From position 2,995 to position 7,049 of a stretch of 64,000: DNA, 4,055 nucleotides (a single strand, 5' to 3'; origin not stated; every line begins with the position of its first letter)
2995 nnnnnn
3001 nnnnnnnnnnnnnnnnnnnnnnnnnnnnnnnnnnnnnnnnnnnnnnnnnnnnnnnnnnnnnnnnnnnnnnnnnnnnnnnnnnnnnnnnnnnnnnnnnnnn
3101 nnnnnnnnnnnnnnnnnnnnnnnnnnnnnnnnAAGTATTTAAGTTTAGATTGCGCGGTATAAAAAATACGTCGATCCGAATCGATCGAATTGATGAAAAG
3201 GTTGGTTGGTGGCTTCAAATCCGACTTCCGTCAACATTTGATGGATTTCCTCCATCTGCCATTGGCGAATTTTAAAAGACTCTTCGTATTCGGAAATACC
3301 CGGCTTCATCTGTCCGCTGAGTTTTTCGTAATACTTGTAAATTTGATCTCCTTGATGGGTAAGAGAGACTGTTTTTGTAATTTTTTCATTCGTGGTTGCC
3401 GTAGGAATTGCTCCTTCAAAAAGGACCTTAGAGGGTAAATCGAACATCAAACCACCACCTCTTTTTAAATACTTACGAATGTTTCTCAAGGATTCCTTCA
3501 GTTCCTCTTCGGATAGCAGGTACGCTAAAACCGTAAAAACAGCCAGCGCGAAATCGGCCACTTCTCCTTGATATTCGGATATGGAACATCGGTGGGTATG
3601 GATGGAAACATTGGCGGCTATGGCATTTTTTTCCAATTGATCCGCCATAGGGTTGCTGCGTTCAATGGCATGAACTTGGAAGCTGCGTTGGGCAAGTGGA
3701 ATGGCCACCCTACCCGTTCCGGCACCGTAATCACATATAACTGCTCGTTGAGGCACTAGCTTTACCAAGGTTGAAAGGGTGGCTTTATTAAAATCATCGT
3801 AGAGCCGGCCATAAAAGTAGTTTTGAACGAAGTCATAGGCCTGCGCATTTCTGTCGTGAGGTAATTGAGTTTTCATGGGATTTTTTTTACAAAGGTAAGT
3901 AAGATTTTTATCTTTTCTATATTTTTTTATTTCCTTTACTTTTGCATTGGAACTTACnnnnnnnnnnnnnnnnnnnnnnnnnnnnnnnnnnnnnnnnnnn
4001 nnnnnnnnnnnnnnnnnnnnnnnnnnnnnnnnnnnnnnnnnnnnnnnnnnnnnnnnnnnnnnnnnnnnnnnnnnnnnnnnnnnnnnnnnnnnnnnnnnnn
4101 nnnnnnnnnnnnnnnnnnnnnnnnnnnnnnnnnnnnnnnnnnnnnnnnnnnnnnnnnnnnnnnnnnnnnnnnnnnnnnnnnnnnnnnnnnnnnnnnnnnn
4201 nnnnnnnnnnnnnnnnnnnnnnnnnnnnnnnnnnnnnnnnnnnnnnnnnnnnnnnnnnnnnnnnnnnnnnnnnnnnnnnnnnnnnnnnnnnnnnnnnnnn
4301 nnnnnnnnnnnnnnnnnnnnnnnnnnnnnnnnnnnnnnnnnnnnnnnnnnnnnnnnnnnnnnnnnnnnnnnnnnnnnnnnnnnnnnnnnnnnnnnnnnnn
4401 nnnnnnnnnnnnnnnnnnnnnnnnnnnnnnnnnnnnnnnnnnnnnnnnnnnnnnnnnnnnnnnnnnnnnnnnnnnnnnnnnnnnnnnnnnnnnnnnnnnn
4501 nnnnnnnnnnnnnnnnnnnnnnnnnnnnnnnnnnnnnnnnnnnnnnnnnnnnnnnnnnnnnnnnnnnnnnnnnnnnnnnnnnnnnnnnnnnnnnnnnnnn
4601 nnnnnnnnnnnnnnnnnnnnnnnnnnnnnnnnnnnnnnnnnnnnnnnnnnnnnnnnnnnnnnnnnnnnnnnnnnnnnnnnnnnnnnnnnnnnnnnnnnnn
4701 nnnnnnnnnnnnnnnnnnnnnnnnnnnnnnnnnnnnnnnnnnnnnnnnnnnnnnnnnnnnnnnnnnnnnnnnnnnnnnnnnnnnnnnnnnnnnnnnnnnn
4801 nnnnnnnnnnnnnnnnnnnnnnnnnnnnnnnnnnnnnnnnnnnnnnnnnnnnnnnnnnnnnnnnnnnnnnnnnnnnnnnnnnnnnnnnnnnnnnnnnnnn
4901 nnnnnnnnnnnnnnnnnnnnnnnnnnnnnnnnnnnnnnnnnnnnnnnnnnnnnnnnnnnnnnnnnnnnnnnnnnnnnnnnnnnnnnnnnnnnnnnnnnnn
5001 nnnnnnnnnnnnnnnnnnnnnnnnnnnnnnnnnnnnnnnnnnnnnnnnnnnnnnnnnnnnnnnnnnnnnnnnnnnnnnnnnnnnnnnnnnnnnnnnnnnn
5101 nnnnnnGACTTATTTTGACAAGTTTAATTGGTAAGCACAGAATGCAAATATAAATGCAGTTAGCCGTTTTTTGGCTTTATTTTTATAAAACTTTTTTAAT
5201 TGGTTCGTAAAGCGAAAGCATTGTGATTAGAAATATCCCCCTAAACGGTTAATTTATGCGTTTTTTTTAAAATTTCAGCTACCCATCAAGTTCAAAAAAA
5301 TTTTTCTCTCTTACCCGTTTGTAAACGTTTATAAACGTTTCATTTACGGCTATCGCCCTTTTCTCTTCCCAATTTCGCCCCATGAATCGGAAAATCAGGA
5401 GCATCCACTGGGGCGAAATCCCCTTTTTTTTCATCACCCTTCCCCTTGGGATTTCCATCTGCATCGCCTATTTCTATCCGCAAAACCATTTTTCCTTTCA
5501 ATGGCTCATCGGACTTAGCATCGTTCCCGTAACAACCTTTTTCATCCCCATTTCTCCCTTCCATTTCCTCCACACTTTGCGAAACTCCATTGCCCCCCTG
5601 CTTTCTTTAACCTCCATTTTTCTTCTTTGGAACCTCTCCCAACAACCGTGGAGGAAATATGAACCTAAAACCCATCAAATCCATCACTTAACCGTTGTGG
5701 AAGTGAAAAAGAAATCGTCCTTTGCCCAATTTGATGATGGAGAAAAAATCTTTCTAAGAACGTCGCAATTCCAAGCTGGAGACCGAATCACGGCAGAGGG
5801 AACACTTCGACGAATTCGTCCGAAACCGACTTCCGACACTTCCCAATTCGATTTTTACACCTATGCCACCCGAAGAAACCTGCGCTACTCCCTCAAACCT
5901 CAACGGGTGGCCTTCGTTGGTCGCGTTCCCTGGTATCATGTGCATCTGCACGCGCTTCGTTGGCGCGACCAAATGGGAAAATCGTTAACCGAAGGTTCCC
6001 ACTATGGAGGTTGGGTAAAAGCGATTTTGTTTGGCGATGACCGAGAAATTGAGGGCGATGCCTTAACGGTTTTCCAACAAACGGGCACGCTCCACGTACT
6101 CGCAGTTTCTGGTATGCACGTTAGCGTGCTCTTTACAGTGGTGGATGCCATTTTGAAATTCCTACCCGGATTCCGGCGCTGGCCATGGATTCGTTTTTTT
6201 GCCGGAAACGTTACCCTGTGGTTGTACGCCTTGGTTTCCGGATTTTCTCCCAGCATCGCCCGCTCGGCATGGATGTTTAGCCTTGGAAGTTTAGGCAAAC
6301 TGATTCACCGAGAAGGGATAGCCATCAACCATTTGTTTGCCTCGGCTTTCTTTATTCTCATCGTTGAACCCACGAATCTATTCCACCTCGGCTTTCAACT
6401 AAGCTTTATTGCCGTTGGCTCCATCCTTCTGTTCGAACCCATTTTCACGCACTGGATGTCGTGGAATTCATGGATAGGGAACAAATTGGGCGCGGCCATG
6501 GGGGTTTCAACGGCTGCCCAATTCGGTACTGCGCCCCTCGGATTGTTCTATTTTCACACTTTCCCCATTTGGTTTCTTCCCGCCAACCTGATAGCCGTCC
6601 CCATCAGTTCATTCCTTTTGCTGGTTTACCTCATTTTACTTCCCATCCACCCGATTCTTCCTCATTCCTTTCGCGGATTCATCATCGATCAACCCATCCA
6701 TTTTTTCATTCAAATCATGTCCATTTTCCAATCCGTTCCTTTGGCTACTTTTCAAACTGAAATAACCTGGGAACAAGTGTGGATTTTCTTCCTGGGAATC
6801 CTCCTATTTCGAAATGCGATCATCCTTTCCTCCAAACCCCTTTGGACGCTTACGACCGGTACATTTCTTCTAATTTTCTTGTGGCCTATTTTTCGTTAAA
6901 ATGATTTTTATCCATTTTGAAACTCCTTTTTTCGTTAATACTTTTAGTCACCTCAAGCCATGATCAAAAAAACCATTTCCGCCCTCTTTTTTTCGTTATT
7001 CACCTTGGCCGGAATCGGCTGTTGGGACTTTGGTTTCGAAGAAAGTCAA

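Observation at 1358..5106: Orphan four-gene module (three unrecognisable soluble proteins plus a SAM methyltransferase) between katG and comEC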

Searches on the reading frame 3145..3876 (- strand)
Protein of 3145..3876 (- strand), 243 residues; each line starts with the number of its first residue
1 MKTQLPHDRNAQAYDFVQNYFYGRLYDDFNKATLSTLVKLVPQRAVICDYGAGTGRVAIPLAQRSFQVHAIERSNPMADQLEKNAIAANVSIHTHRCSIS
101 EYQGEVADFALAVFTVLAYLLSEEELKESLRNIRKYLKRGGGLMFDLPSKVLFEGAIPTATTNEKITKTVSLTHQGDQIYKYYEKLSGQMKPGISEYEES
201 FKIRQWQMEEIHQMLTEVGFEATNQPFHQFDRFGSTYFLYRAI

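Call 3: search_protein_families(library=pfam, proteins=[window:3145-3876:-], max_evalue=1)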
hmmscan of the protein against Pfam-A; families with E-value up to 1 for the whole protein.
window:3145-3876:- (243 aa): 12 families
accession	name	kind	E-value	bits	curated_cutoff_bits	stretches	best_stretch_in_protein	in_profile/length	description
PF13649.12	Methyltransf_25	-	4.4e-13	50.2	27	1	47-141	1-97/97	Methyltransferase domain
PF08241.18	Methyltransf_11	-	9.9e-09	36.2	21.2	1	49-145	2-95/95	Methyltransferase domain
PF08242.18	Methyltransf_12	-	1.3e-07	32.7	30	1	49-143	2-98/98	Methyltransferase domain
PF13489.12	Methyltransf_23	-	1.9e-07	31.4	27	1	31-221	10-160/164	Methyltransferase domain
PF13847.12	Methyltransf_31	-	1.4e-06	28.5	27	1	46-160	6-120/145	Methyltransferase domain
PF03848.20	TehB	-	2.7e-05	24.1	20.4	1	36-142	24-129/193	Tellurite resistance protein TehB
PF05401.17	NodS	-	0.031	14.6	24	1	48-147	52-146/201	Nodulation protein S (NodS)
PF05219.18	DREV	-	0.039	13.5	26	1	46-86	97-137/265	DREV methyltransferase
PF02475.24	TRM5-TYW2_MTfase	-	0.054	13.9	28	1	35-110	28-100/164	TRM5/TYW2 methyltransferase domain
PF05175.20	MTS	-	0.073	13.1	23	1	36-94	26-85/170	Methyltransferase small domain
PF05891.18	Methyltransf_PK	-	0.13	12.2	27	1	43-143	55-157/218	AdoMet dependent proline di-methyltransferase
PF13709.12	DUF4159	-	0.14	12.1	25.9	1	127-147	67-87/202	Domain of unknown function (DUF4159)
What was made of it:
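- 3145..3876 (-): B243: a class-I SAM-dependent methyltransferase of the small-molecule or protein type. Methyltransf_25 at 4.4e-13, 50.2 bits (call 3).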

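Call 4: search_protein_families(library=ncbifam, proteins=[window:3145-3876:-], max_evalue=1)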
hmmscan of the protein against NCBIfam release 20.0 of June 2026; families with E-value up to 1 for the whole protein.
window:3145-3876:- (243 aa): 31 families (the best 25 are shown)
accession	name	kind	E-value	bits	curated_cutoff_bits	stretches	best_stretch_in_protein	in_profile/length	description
NF043040.1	corrin_prot_MT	hypoth_equivalog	1.2e-11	44.5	180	1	37-144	34-146/216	corrinoid protein-associated methyltransferase CpaM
NF041820.1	daptide_MTase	equivalog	1.9e-10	40.6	175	1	36-149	31-146/243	daptide-type RiPP biosynthesis methyltransferase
TIGR02469.1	CbiT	equivalog_domain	1.3e-06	28.7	78.3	1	36-91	11-69/124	precorrin-6Y C5,15-methyltransferase (decarboxylating) subunit CbiT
NF008992.0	PRK12335.1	equivalog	1.5e-06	27.6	303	1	34-142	114-220/289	SAM-dependent methyltransferase TehB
TIGR02021.1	BchM-ChlM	equivalog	1.7e-05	24.3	158.9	1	30-90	41-101/218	magnesium protoporphyrin IX methyltransferase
NF008264.0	PRK11036.1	equivalog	3.2e-05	23.5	366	1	36-215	37-229/261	tRNA uridine 5-oxyacetic acid(34) methyltransferase CmoM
NF008405.0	PRK11207.1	equivalog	5.5e-05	22.7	218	1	19-141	7-128/198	tellurite resistance methyltransferase TehB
NF045649.1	2X_seleno_MduS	exception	5.6e-05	22.3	380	1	19-145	19-147/338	methyltransferase domain-containing selenoprotein MduS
TIGR00477.1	tehB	equivalog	6e-05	22.5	219.5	1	33-142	64-171/238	tellurite resistance methyltransferase TehB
NF045882.1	PLipidMtase_Leg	equivalog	0.00028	20.7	390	1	12-114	11-116/207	phospholipid N-methyltransferase PmtA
TIGR01444.1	fkbM_fam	subfamily_domain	0.0004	20.9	37.7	1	46-107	1-65/143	FkbM family methyltransferase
TIGR01983.1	UbiG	equivalog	0.00046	19.6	102.95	1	43-145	49-151/228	bifunctional 2-polyprenyl-6-hydroxyphenol methylase/3-demethylubiquinol 3-O-methyltransferase UbiG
NF047853.1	tRm6a37MtseTrmN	equivalog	0.00052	19.8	350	1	43-103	43-108/244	tRNA(1)(Val) (adenine(37)-N(6))-methyltransferase TrmN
TIGR03534.1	RF_mod_PrmC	equivalog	0.00063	19.3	199.1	1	39-99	82-147/253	peptide chain release factor N(5)-glutamine methyltransferase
NF000499.2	Erm23S_rRNA_broad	equivalog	0.00085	18.8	212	1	32-92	10-73/244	23S ribosomal RNA methyltransferase Erm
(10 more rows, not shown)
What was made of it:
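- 3145..3876 (-): NCBIfam matches to CpaM and the daptide MTase fall far below their cutoffs (call 4).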

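Call 5: search_protein_families(library=padloc, proteins=[window:3145-3876:-], max_evalue=1)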
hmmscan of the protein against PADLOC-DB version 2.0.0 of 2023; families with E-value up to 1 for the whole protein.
window:3145-3876:- (243 aa): 1 family
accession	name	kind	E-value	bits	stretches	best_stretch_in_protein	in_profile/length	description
PDLC04134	mad2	-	3.9e-14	50.4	1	43-157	291-406/492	mads_2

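Call 31: search_solved_structures(query=window:3145-3876:-, max_evalue=0.001)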
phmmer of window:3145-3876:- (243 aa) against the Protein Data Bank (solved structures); distinct sequences matched with E-value up to 0.001: 5.
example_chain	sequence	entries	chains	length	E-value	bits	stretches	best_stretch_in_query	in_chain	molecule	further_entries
4hgy_A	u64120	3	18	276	4.6e-09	39.4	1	42-144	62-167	CcbJ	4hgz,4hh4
3d2l_A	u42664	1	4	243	4.5e-05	26.4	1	20-156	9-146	SAM-dependent methyltransferase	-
7wzg_A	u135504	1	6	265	4.7e-05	26.3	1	46-156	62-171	Cypemycin N-terminal methyltransferase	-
9ri2_A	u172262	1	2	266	5.8e-05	26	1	47-165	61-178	Methyltransferase, putative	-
9sot_A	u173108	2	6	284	0.00026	23.8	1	47-154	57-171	Class I SAM-dependent methyltransferase | Methyltransferase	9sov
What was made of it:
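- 3145..3876 (-): The closest solved structures are CcbJ (4.6e-9) and CypM (4.7e-5) (call 31).
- Closest known: Class-I SAM-dependent methyltransferases. Same: B243 is a clear member, with motif I and Pfam scores above the cutoff (calls 3, 31).
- The nearest solved relatives of B243 are natural-product and RiPP N-methyltransferases, CcbJ and CypM (call 31).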

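Call 32: search_protein_families(library=phrogs, proteins=[window:3145-3876:-], max_evalue=1)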
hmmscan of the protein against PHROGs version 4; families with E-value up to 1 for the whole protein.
window:3145-3876:- (243 aa): 5 families
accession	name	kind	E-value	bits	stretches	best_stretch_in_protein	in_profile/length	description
phrog_4752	-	other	7.7e-13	49.3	1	26-198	34-210/241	tRNA methyltransferase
phrog_9906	-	unknown function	0.002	18.6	1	31-141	94-202/272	-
phrog_8156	-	other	0.054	13.7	1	37-106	47-115/244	methyltransferase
phrog_19090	-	unknown function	0.12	13.3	1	37-90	51-103/191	-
phrog_37817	-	unknown function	0.3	12.1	1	67-121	88-140/147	-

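Call 119: find_related_loci(query=window:3145-3876:-, collection=genome_contigs, flank=6000)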
Query window:3145-3876:- (243 aa) in genome_contigs; peptide patterns used: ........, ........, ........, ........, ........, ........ (x = any residue, [..] = any of these).
39 stretches matched a pattern, but none encodes a relative of the query by tblastn (E <= 1e-3).

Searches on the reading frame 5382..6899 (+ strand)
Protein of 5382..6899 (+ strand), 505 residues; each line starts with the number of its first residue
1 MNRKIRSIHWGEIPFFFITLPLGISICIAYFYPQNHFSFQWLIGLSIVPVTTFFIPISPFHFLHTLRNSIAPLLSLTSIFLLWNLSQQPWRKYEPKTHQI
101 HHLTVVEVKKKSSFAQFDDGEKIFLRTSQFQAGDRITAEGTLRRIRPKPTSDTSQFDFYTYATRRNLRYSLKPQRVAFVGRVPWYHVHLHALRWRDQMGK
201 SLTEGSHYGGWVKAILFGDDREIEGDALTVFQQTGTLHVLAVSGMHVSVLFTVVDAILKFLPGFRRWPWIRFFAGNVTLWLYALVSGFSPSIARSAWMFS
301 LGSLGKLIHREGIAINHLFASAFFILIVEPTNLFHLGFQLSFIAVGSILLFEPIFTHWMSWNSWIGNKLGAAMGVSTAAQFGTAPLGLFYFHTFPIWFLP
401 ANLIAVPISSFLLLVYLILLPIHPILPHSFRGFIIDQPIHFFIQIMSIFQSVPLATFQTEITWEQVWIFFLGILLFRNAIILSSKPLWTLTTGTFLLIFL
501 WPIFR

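Call 73: find_related_loci(query=window:5382-6899:+, collection=genome_contigs, flank=10000)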
Query window:5382-6899:+ (505 aa) in genome_contigs; peptide patterns used: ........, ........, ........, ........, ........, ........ (x = any residue, [..] = any of these).
30 stretches matched a pattern; 2 encode a relative of the query (tblastn E <= 1e-3); 2 distinct loci.
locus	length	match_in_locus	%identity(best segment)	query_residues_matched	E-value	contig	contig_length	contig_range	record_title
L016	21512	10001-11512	76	1-504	0e+0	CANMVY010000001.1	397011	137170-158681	MAG: Bacteroidetes bacterium isolate ZE-Jul18-35 genome assembly, contig: ZE-Jul18-C8, whole genome shotgun sequence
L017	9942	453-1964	75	1-504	0e+0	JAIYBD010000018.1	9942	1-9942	MAG: Bacteroidetes bacterium isolate E1_MAG_00028 pond_E1_MAG_00028_000000000248, whole genome shotgun sequence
